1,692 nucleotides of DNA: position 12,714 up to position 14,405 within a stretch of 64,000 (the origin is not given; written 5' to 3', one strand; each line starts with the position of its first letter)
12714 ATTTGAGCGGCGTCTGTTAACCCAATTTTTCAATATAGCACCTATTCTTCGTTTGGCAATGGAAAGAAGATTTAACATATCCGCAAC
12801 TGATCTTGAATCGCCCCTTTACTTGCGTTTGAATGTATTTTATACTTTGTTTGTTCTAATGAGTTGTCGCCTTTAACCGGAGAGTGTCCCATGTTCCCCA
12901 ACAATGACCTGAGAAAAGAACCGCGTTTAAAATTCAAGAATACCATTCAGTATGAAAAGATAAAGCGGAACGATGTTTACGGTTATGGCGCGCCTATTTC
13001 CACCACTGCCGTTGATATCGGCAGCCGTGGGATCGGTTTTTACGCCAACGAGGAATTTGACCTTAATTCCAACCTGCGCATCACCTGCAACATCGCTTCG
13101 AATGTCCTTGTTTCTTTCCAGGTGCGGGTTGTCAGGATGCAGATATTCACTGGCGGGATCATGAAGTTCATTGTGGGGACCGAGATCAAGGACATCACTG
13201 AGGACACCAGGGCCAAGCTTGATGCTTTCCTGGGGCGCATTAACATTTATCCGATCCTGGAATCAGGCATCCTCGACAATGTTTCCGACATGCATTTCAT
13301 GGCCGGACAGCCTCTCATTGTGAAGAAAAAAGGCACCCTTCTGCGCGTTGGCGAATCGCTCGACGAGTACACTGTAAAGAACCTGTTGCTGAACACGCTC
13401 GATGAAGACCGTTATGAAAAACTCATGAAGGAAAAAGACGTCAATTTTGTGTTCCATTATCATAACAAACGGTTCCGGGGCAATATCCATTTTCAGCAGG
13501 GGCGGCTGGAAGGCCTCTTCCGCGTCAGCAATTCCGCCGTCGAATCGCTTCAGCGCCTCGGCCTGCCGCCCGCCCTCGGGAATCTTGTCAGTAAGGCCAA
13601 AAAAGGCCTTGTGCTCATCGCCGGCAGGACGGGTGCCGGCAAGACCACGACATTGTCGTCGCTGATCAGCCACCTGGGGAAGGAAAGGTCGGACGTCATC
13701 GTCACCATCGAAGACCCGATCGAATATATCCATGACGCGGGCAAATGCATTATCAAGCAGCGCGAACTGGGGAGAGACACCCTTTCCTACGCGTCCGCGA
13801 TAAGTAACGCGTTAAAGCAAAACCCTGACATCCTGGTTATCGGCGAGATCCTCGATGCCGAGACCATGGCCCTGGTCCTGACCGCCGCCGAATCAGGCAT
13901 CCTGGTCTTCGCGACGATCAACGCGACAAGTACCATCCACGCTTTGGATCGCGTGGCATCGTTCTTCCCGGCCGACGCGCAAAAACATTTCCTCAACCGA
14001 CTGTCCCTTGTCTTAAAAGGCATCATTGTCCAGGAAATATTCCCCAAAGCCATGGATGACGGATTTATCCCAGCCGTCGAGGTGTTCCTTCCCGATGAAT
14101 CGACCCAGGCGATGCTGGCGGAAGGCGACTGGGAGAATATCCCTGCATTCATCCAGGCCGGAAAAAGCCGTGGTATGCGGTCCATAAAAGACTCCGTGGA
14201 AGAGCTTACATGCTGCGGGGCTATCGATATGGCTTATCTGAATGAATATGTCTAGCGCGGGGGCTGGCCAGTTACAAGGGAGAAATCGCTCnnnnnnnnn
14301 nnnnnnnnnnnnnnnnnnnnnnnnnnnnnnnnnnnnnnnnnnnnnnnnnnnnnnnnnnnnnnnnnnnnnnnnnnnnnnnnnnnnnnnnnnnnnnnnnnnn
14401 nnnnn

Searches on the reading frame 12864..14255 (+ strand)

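Call 72: search_protein_families(library=pfam, proteins=[window:12864-14255:+], max_evalue=0.00001)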
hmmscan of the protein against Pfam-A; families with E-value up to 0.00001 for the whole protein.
window:12864-14255:+ (463 aa): 2 families
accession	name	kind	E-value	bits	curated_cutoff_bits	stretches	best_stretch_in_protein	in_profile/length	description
PF00437.27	T2SSE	-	1.6e-29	103.1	24.9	1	225-395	118-280/370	Type II/IV secretion system protein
PF07238.19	PilZ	-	1.7e-06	28.7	22.5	1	16-123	2-100/102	PilZ domain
